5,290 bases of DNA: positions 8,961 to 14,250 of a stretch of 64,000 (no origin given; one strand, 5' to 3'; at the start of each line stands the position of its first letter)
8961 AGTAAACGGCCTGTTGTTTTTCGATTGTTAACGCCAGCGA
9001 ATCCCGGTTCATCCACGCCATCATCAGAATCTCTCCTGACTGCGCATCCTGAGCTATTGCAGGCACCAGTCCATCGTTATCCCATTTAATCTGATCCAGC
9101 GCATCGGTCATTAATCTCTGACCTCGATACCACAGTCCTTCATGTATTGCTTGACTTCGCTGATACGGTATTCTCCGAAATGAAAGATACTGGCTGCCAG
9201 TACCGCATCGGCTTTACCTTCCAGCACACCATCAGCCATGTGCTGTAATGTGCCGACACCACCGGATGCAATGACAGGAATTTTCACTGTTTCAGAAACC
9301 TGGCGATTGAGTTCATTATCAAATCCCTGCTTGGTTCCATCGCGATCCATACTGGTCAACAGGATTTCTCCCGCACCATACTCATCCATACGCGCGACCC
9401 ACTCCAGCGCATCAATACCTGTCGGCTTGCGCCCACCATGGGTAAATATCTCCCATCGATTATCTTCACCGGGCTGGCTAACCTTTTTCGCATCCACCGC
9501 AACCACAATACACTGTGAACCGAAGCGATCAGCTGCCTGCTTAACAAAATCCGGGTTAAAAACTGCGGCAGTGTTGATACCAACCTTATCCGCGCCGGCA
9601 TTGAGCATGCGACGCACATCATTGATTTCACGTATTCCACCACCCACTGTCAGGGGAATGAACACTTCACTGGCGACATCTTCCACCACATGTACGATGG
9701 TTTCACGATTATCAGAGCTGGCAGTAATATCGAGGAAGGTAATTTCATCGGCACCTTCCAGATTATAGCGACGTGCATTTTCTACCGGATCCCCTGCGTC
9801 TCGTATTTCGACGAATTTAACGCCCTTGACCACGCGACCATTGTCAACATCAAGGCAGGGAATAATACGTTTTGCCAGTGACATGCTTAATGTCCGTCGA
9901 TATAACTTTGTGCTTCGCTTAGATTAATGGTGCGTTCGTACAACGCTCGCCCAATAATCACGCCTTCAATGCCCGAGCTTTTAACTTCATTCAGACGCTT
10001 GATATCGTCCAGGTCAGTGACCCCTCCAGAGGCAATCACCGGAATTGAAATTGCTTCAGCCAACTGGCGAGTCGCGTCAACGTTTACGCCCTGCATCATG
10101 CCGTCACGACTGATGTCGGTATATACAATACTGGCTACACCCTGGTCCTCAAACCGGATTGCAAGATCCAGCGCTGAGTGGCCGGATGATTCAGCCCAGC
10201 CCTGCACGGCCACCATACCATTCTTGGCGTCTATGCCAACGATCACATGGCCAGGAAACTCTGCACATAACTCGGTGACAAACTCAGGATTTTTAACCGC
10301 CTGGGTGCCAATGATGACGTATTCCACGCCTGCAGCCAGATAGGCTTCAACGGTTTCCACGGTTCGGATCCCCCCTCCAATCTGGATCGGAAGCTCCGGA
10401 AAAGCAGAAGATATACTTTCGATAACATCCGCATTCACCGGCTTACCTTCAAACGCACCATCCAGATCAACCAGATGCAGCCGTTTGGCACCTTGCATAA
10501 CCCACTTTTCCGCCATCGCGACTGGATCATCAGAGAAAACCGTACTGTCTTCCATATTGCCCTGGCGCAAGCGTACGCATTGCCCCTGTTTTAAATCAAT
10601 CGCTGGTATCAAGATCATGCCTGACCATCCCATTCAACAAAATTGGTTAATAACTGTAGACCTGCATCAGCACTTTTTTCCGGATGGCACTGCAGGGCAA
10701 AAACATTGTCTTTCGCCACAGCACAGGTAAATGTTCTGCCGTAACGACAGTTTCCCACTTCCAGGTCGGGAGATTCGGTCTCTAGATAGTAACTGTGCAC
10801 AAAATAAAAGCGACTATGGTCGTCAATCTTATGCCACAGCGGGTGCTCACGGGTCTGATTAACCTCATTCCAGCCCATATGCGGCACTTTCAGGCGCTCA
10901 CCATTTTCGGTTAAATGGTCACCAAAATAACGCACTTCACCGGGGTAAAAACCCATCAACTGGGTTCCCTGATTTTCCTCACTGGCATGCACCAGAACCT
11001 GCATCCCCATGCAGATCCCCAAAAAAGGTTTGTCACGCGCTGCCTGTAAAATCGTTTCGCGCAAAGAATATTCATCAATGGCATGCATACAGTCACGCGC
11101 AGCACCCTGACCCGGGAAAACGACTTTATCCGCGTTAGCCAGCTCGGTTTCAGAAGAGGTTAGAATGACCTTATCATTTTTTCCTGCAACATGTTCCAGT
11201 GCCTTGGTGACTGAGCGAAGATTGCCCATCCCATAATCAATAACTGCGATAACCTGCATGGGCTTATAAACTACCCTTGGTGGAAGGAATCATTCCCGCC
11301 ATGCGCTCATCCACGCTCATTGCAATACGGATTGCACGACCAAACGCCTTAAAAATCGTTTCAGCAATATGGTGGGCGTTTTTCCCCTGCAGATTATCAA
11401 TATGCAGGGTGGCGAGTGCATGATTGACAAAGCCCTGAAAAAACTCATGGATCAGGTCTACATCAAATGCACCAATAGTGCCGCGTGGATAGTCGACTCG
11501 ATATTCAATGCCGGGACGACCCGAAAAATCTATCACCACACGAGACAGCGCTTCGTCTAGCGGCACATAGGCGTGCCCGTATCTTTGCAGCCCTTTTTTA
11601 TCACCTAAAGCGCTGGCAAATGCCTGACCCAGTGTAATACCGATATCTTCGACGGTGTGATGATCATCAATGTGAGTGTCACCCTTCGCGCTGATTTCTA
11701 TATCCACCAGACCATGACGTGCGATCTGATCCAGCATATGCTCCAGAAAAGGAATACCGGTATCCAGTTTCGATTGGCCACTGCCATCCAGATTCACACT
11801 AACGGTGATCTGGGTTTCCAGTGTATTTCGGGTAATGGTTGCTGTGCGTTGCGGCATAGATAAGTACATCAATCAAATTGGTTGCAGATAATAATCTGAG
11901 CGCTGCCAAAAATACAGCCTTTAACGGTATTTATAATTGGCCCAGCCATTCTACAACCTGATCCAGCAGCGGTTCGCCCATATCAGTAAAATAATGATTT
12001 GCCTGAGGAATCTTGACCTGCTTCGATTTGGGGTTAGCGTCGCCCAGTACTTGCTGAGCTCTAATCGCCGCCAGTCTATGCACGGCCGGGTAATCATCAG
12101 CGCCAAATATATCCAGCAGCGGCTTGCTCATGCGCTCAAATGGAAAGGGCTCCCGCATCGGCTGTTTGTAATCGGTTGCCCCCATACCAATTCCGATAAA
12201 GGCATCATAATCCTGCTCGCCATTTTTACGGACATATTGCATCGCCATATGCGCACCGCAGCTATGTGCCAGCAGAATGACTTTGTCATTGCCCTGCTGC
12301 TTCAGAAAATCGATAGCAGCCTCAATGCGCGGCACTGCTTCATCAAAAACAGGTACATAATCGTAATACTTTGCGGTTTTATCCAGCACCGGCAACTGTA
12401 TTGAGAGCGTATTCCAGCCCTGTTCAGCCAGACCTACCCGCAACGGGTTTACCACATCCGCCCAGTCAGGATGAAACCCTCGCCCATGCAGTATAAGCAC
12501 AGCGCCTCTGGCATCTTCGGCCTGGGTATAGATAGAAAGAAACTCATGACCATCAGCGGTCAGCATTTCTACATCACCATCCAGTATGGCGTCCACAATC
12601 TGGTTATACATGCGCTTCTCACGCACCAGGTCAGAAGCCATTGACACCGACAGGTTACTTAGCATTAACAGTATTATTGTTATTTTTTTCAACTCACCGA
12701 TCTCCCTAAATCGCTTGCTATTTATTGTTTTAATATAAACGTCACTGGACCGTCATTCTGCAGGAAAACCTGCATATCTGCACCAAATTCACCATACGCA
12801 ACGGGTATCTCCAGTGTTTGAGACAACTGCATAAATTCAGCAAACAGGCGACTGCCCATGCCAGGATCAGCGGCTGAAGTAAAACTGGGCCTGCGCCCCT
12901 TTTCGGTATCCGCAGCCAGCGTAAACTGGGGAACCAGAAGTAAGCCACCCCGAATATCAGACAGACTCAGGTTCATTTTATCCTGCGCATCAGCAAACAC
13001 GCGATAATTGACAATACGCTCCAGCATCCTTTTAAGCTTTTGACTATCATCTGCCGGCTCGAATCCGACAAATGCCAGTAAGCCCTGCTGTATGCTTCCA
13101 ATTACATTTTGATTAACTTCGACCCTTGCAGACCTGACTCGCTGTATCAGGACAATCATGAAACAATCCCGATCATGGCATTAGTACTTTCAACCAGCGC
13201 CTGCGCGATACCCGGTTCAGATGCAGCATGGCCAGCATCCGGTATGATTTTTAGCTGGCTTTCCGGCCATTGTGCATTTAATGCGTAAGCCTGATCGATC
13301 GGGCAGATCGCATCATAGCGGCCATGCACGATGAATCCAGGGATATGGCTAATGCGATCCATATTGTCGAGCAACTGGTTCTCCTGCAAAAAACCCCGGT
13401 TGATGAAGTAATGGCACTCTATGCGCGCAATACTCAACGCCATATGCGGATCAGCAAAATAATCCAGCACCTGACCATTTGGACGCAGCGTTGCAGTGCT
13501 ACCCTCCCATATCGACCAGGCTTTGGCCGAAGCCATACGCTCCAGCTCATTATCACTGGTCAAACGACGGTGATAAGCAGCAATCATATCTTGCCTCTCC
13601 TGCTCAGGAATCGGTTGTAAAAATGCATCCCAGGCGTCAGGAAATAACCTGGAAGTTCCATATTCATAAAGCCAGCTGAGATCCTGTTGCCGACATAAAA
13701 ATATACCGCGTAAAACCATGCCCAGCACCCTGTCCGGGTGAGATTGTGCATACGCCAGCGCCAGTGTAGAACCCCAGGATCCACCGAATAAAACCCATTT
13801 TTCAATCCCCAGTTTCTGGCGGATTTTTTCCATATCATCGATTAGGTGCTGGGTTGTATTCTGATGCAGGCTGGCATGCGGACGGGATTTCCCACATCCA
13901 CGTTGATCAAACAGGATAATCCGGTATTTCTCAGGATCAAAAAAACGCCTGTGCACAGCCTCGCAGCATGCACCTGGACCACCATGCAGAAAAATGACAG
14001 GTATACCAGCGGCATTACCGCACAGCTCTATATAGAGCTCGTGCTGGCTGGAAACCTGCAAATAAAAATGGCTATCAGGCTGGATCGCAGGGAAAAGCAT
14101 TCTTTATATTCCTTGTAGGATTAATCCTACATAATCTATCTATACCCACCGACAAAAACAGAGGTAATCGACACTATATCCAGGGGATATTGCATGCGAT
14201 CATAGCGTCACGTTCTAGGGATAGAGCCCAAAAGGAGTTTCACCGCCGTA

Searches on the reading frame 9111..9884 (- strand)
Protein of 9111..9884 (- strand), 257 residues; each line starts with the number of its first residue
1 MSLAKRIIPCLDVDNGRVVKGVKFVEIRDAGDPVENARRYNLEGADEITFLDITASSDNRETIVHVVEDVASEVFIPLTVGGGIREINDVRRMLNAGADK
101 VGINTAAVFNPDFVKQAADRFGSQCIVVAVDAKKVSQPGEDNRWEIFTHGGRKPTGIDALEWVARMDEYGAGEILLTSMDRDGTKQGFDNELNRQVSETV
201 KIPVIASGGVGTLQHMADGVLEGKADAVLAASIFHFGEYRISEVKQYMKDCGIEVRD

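Call 22: search_protein_families(library=ncbifam, proteins=[window:9111-9884:-])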
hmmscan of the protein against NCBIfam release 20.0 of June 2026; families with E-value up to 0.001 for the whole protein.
window:9111-9884:- (257 aa): 27 families (the best 25 are shown)
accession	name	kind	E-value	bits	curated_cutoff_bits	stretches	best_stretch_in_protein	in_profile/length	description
TIGR00735.1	hisF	equivalog_domain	1.8e-115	384.5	294.55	1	3-256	2-254/254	imidazole glycerol phosphate synthase subunit HisF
TIGR03572.1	WbuZ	equivalog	1.9e-86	289.2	299.7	1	4-236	3-232/232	glycosyl amidation-associated protein WbuZ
NF038364.1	AglZ_HisF2_fam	equivalog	4.1e-69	232.7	310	1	4-237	2-231/248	AglZ/HisF2 family acetamidino modification protein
NF010112.0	PRK13585.1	equivalog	1.7e-44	152.2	243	1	6-247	4-237/241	1-(5-phosphoribosyl)-5-[(5-phosphoribosylamino)methylideneamino]imidazole-4-carboxamide isomerase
TIGR00007.1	TIGR00007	equivalog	2.5e-39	135.3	228.95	1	7-218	1-206/231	1-(5-phosphoribosyl)-5-[(5-phosphoribosylamino)methylideneamino]imidazole-4-carboxamide isomerase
TIGR01919.1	hisA-trpF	equivalog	4.3e-26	91.9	306.45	1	6-217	4-209/243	bifunctional 1-(5-phosphoribosyl)-5-((5-phosphoribosylamino)methylideneamino)imidazole-4-carboxamide isomerase/phosphoribosylanthranilate is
NF010113.0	PRK13586.1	equivalog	4.9e-20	72.2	238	1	6-217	3-205/232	1-(5-phosphoribosyl)-5-((5-phosphoribosylamino)methylideneamino)imidazole-4-carboxamide isomerase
NF003156.0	PRK04128.1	equivalog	1.4e-17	64.4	285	1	6-217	3-198/231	1-(5-phosphoribosyl)-5-((5-phosphoribosylamino)methylideneamino)imidazole-4-carboxamide isomerase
NF010114.0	PRK13587.1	equivalog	4e-17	62.7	305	1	42-216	43-207/234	1-(5-phosphoribosyl)-5-((5-phosphoribosylamino)methylideneamino)imidazole-4-carboxamide isomerase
NF010712.0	PRK14114.1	equivalog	1.1e-14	54.6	327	1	8-213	4-200/241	1-(5-phosphoribosyl)-5-((5-phosphoribosylamino)methylideneamino)imidazole-4-carboxamide isomerase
TIGR02129.1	hisA_euk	equivalog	1.7e-11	44.3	229.3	1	76-237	78-241/255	phosphoribosylformimino-5-aminoimidazole carboxamide ribotide isomerase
NF003198.0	PRK04169.1-2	subfamily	2.4e-09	36.6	247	1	57-112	178-234/249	geranylgeranylglyceryl/heptaprenylglyceryl phosphate synthase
NF005574.0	PRK07259.1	equivalog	2.4e-09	36.5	269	1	64-119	226-281/304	dihydroorotate dehydrogenase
TIGR01037.2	pyrD_sub1_fam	subfamily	6.4e-07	28.7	270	1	64-118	223-277/300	dihydroorotate dehydrogenase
TIGR00734.1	hisAF_rel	hypoth_equivalog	7.3e-07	29.2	179.85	0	174-237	157-219/221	HisA/HisF family protein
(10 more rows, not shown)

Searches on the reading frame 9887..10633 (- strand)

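Call 22: search_protein_families(library=ncbifam, proteins=[window:9887-10633:-])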
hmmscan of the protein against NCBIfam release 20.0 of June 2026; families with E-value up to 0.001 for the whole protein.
window:9887-10633:- (248 aa): 28 families (the best 25 are shown)
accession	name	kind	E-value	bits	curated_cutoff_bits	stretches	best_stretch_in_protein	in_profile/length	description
TIGR00007.1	TIGR00007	equivalog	8.5e-85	284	228.95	1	8-241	1-231/231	1-(5-phosphoribosyl)-5-[(5-phosphoribosylamino)methylideneamino]imidazole-4-carboxamide isomerase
NF010112.0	PRK13585.1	equivalog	2.3e-82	276.2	243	1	6-245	3-238/241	1-(5-phosphoribosyl)-5-[(5-phosphoribosylamino)methylideneamino]imidazole-4-carboxamide isomerase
TIGR01919.1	hisA-trpF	equivalog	3.5e-54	183.9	306.45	1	6-242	3-239/243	bifunctional 1-(5-phosphoribosyl)-5-((5-phosphoribosylamino)methylideneamino)imidazole-4-carboxamide isomerase/phosphoribosylanthranilate is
NF003156.0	PRK04128.1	equivalog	2.8e-49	168.1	285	1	7-243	3-226/231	1-(5-phosphoribosyl)-5-((5-phosphoribosylamino)methylideneamino)imidazole-4-carboxamide isomerase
NF010114.0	PRK13587.1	equivalog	8.1e-48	163.1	305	1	8-233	4-226/234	1-(5-phosphoribosyl)-5-((5-phosphoribosylamino)methylideneamino)imidazole-4-carboxamide isomerase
NF010712.0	PRK14114.1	equivalog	3.7e-36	124.9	327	1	6-238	1-233/241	1-(5-phosphoribosyl)-5-((5-phosphoribosylamino)methylideneamino)imidazole-4-carboxamide isomerase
TIGR03572.1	WbuZ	equivalog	2.6e-33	115.3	299.7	1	8-221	6-223/232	glycosyl amidation-associated protein WbuZ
TIGR00735.1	hisF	equivalog_domain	1.5e-32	112.9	294.55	1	8-245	6-246/254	imidazole glycerol phosphate synthase subunit HisF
NF010113.0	PRK13586.1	equivalog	5.4e-32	111.3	238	1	8-236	4-226/232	1-(5-phosphoribosyl)-5-((5-phosphoribosylamino)methylideneamino)imidazole-4-carboxamide isomerase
NF038364.1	AglZ_HisF2_fam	equivalog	7.8e-31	107.3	310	1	32-228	26-225/248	AglZ/HisF2 family acetamidino modification protein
TIGR00734.1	hisAF_rel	hypoth_equivalog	9.8e-17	61.5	179.85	1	6-233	1-218/221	HisA/HisF family protein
NF003198.0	PRK04169.1-2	subfamily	1.7e-10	40.4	247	1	63-118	181-235/249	geranylgeranylglyceryl/heptaprenylglyceryl phosphate synthase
NF008774.0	PRK11815.1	equivalog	5e-10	38.8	269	1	65-130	192-256/337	tRNA dihydrouridine(20/20a) synthase DusA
NF005574.0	PRK07259.1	equivalog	4.4e-08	32.4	269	1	64-127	222-284/304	dihydroorotate dehydrogenase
TIGR00737.1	nifR3_yhdG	equivalog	1.2e-07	31.2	293.3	1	145-245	141-239/319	tRNA dihydrouridine synthase DusB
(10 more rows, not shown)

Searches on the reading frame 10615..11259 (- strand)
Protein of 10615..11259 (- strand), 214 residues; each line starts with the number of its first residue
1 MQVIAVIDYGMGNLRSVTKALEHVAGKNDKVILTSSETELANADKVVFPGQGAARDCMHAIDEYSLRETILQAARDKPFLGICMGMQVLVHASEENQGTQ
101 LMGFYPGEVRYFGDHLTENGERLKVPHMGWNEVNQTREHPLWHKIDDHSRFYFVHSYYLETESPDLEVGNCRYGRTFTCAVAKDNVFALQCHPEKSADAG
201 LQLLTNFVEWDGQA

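Call 22: search_protein_families(library=ncbifam, proteins=[window:10615-11259:-])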
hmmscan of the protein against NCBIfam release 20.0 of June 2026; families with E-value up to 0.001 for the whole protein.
window:10615-11259:- (214 aa): 15 families
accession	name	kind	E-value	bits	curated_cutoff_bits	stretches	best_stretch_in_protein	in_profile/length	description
TIGR01855.1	IMP_synth_hisH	equivalog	4.9e-63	212.5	105.4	1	4-210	1-198/198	imidazole glycerol phosphate synthase subunit HisH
NF010608.0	PRK14004.1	equivalog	1.8e-41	142.1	216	1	3-209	1-208/210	imidazole glycerol phosphate synthase subunit HisH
NF001975.0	PRK00758.1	equivalog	6.4e-08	32.4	198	1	3-93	3-85/185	GMP synthase subunit A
TIGR01737.1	FGAM_synth_I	equivalog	1.8e-07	30.8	177.8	1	5-92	4-94/228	phosphoribosylformylglycinamidine synthase I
NF002957.0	PRK03619.1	equivalog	7.7e-07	28.7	212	1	4-92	3-95/222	phosphoribosylformylglycinamidine synthase subunit PurQ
NF001989.1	PRK00784.1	equivalog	8.3e-07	28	273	1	30-98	274-343/480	cobyric acid synthase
TIGR00888.1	guaA_Nterm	equivalog_domain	1.7e-06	27.6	172.15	1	15-208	12-181/188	glutamine-hydrolyzing GMP synthase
NF000848.1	PRK00074.1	equivalog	2.6e-06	26.3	400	1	43-208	42-184/512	glutamine-hydrolyzing GMP synthase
NF005072.0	PRK06490.1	equivalog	7.1e-06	25.1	339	1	43-119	60-140/251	glutamine amidotransferase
TIGR00313.1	cobQ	equivalog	1e-05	24.6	309.9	1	30-91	272-334/477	cobyric acid synthase CobQ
TIGR03800.1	PLP_synth_Pdx2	equivalog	9.6e-05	22.4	105.55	0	13-97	10-91/184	pyridoxal 5'-phosphate synthase glutaminase subunit PdxT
TIGR00566.1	trpG_papA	subfamily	0.00014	21.7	121.05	0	25-208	28-190/192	glutamine amidotransferase of anthranilate synthase or aminodeoxychorismate synthase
TIGR01368.1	CPSaseIIsmall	equivalog_domain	0.00029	19.9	307.35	0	50-95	225-265/361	glutamine-hydrolyzing carbamoyl-phosphate synthase small subunit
NF005458.0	PRK07053.1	equivalog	0.00031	20.2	250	0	74-94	81-101/234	glutamine amidotransferase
NF009475.0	PRK12838.1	equivalog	0.00077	18.5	221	0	4-94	172-258/359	carbamoyl phosphate synthase small subunit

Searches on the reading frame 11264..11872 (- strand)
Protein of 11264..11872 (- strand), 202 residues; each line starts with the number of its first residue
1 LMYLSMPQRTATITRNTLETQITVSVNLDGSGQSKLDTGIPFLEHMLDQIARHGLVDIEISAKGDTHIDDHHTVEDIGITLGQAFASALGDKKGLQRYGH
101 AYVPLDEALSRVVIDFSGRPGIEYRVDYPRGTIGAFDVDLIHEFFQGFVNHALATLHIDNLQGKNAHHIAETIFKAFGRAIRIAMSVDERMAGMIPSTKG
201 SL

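Call 22: search_protein_families(library=ncbifam, proteins=[window:11264-11872:-])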
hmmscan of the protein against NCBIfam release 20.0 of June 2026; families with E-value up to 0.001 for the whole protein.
window:11264-11872:- (202 aa): 13 families
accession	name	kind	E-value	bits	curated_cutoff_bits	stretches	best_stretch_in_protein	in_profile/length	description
NF002106.0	PRK00951.1-1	equivalog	8.8e-111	368.2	283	1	7-202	2-197/197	imidazoleglycerol-phosphate dehydratase HisB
NF002108.0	PRK00951.1-3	equivalog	5.1e-85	284.3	328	1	6-202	7-203/205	imidazoleglycerol-phosphate dehydratase HisB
NF002109.0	PRK00951.1-5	equivalog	6.5e-85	283.8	278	1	8-202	2-196/196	imidazoleglycerol-phosphate dehydratase HisB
NF002115.0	PRK00951.2-5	equivalog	1.1e-80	269.9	289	1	8-202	2-195/195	imidazoleglycerol-phosphate dehydratase HisB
NF002111.0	PRK00951.2-1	equivalog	2.3e-77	259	231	1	8-202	3-194/194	imidazoleglycerol-phosphate dehydratase HisB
NF002116.0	PRK00951.2-6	equivalog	9.5e-76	254.1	269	1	7-202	2-197/197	imidazoleglycerol-phosphate dehydratase HisB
NF003937.0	PRK05446.1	equivalog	4.6e-70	236.4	443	1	4-202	162-355/355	bifunctional histidinol-phosphatase/imidazoleglycerol-phosphate dehydratase HisB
NF002112.0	PRK00951.2-2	equivalog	8.8e-70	234.4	315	1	9-202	2-194/194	imidazoleglycerol-phosphate dehydratase HisB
NF002110.2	PRK00951.1-6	equivalog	4.1e-69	232.3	266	1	9-202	1-199/199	imidazoleglycerol-phosphate dehydratase HisB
NF002114.0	PRK00951.2-4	equivalog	4.7e-69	231.8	189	1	11-202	2-190/190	imidazoleglycerol-phosphate dehydratase HisB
NF002107.0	PRK00951.1-2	equivalog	5e-68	228.6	267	1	9-201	2-193/194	imidazoleglycerol-phosphate dehydratase HisB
NF002113.0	PRK00951.2-3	equivalog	5.2e-53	179.8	288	1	9-201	2-189/190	imidazoleglycerol-phosphate dehydratase HisB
NF010121.0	PRK13598.1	equivalog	1.1e-49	168.8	295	1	9-202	3-193/193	imidazoleglycerol-phosphate dehydratase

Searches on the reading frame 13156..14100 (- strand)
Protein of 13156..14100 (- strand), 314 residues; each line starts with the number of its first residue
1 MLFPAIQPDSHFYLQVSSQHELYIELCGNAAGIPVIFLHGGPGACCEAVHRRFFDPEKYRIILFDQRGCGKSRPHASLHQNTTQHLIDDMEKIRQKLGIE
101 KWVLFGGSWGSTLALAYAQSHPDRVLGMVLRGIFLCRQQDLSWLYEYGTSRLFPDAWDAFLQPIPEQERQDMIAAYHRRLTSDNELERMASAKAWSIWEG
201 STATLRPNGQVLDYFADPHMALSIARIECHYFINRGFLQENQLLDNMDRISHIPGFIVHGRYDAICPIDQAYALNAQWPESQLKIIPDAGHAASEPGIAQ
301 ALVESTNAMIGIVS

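Call 9: find_related_loci(query=window:13156-14100:-, collection=genome_contigs, flank=4000)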
Query window:13156-14100:- (314 aa) in genome_contigs; peptide patterns used: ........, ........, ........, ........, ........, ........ (x = any residue, [..] = any of these).
216 stretches matched a pattern; 150 encode a relative of the query (tblastn E <= 1e-3); the best 80 are kept; 80 distinct loci.
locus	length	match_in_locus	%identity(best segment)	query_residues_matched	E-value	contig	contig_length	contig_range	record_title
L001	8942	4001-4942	82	1-314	0e+0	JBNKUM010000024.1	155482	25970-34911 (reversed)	MAG: Gammaproteobacteria bacterium isolate A1A2.bin.44.orig k141_1254026, whole genome shotgun sequence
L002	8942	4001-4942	82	1-314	0e+0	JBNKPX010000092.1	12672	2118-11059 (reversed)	MAG: Gammaproteobacteria bacterium isolate G1.bin.3.strict NODE_92_length_12672_cov_11.996904, whole genome shotgun sequ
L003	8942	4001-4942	81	1-314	0e+0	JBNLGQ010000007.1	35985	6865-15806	MAG: Gammaproteobacteria bacterium isolate C1.bin.13.orig k141_145541, whole genome shotgun sequence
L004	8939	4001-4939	73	1-313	4e-166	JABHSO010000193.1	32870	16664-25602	MAG: Gammaproteobacteria bacterium isolate SI039_bin4 k141_1191068, whole genome shotgun sequence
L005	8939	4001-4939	72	1-313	1e-163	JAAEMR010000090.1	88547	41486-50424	MAG: Gammaproteobacteria bacterium isolate Bse_11 BseG_CONTIG930581, whole genome shotgun sequence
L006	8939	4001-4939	70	1-313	3e-157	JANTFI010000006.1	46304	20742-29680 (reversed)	MAG: Gammaproteobacteria bacterium isolate bin100104 c_000000000363, whole genome shotgun sequence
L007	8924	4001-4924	63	2-309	8e-141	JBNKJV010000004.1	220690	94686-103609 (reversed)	MAG: Sedimenticolaceae bacterium isolate H2.bin.12.strict NODE_4_length_220690_cov_7.565357, whole genome shotgun sequen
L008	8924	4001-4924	63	2-309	4e-140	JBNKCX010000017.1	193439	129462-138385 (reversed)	MAG: Sedimenticolaceae bacterium isolate F1F2.bin.14.orig k141_1559832, whole genome shotgun sequence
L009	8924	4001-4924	62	2-309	4e-140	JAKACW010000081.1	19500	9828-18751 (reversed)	MAG: Proteobacteria bacterium isolate WH4.bin33 NODE_2237_length_19500_cov_2.174883, whole genome shotgun sequence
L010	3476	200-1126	62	1-309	1e-144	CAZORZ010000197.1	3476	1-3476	MAG TPA_asm: uncultured Gammaproteobacteria bacterium isolate binchicken_co102_140 genome assembly, contig: NODE_24414_l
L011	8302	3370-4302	62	2-310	1e-138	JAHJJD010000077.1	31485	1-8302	MAG: Gammaproteobacteria bacterium isolate Modern_marine_rock_biofilm.mb.20 Modern_marine_rock.mb.20_k141_465985, whole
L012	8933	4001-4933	61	2-310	5e-137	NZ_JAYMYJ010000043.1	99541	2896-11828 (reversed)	Candidatus Thiothrix sp. SCUT-1 NODE_196_length_99541_cov_106.529069, whole genome shotgun sequence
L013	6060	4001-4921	62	3-309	7e-137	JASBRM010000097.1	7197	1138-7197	MAG: Neptuniibacter sp. isolate BWSM_103 k141_1055797, whole genome shotgun sequence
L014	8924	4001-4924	62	2-309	1e-135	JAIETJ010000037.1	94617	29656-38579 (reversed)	MAG: Pseudomonadaceae bacterium isolate time.spades.CONCOCT.1kb_038 c_000000000001, whole genome shotgun sequence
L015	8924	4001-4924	62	2-309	1e-135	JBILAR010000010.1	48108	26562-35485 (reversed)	MAG: Pseudomonas sp. isolate ME2016-05-16_3300042935_group7_bin125 Rohwer_bin2455_scaffold_72_c2, whole genome shotgun s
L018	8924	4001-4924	61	2-309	8e-135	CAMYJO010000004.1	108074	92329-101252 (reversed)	MAG: uncultured Gammaproteobacteria bacterium isolate ES_Gamma_034 genome assembly, contig: scaffold_47, whole genome sh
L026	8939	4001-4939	57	2-314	5e-131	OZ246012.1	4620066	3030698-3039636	MAG: Gammaproteobacteria bacterium isolate cdc0f530-035d-4955-97c4-39c5ebdcd4ad genome assembly, chromosome: 1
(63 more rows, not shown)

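Call 21: find_encoding_contigs(protein=window:13156-14100:-, flank=3000, max_places=6)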
Protein window:13156-14100:- (314 aa): 2 contigs read that carry it; 1 place shown.
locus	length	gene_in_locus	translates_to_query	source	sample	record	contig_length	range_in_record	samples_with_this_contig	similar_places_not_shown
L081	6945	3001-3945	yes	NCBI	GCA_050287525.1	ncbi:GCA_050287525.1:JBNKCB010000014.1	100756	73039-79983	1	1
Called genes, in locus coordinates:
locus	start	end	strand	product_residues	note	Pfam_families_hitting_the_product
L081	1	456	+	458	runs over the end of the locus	PF01488:Shikimate_DH (faint), PF02254:TrkA_N, PF03435:Sacchrp_dh_NADP (faint), PF03807:F420_oxidored (faint), PF13241:NAD_binding_7 (faint), PF02080:TrkA_C, PF02254:TrkA_N, PF02080:TrkA_C, +1 more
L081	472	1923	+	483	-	PF02386:TrkH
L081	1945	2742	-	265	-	PF01171:ATP_bind_3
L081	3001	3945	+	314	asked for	PF00561:Abhydrolase_1, PF12146:Hydrolase_4, PF12697:Abhydrolase_6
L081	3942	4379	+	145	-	PF02580:Tyr_Deacylase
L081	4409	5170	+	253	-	PF12048:DUF3530, PF12146:Hydrolase_4, PF12697:Abhydrolase_6 (weak), PF12048:DUF3530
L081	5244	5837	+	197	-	PF00475:IGPD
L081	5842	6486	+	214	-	PF00117:GATase, PF07685:GATase_3 (weak)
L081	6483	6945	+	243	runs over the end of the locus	PF00977:His_biosynth, PF03060:NMO (faint), PF02581:TMP-TENI (faint), PF01207:Dus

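Call 54: search_protein_families(library=pfam, proteins=[L026:2325-3023:-, L018:3351-3908:+, L018:2256-2663:-, window:13156-14100:-], max_evalue=0.00001)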
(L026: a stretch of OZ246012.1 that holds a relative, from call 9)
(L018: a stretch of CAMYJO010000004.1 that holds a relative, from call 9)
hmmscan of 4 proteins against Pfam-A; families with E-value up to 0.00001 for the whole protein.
L026:2325-3023:- (232 aa): 3 families
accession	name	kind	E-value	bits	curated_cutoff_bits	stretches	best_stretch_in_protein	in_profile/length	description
PF00717.28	Peptidase_S24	-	4.8e-20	71.8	23.3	1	126-226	25-116/116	Peptidase S24-like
PF01381.28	HTH_3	-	1.9e-06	28.2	23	1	32-73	14-55/55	Helix-turn-helix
PF07022.19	Phage_CI_repr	-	7.6e-06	26.6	22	0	18-79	1-63/65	Bacteriophage CI repressor helix-turn-helix domain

L018:3351-3908:+ (185 aa): 0 families

L018:2256-2663:- (135 aa): 0 families

window:13156-14100:- (314 aa): 3 families
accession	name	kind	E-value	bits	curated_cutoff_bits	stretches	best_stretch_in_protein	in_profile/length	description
PF00561.26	Abhydrolase_1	-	3.5e-36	125.5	25.8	1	34-294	2-241/245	alpha/beta hydrolase fold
PF12146.15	Hydrolase_4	-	6.3e-15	55.6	27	1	55-292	28-233/239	Serine aminopeptidase, S33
PF12697.13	Abhydrolase_6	-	5.3e-13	50.6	26.3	1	35-293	1-206/217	Alpha/beta hydrolase family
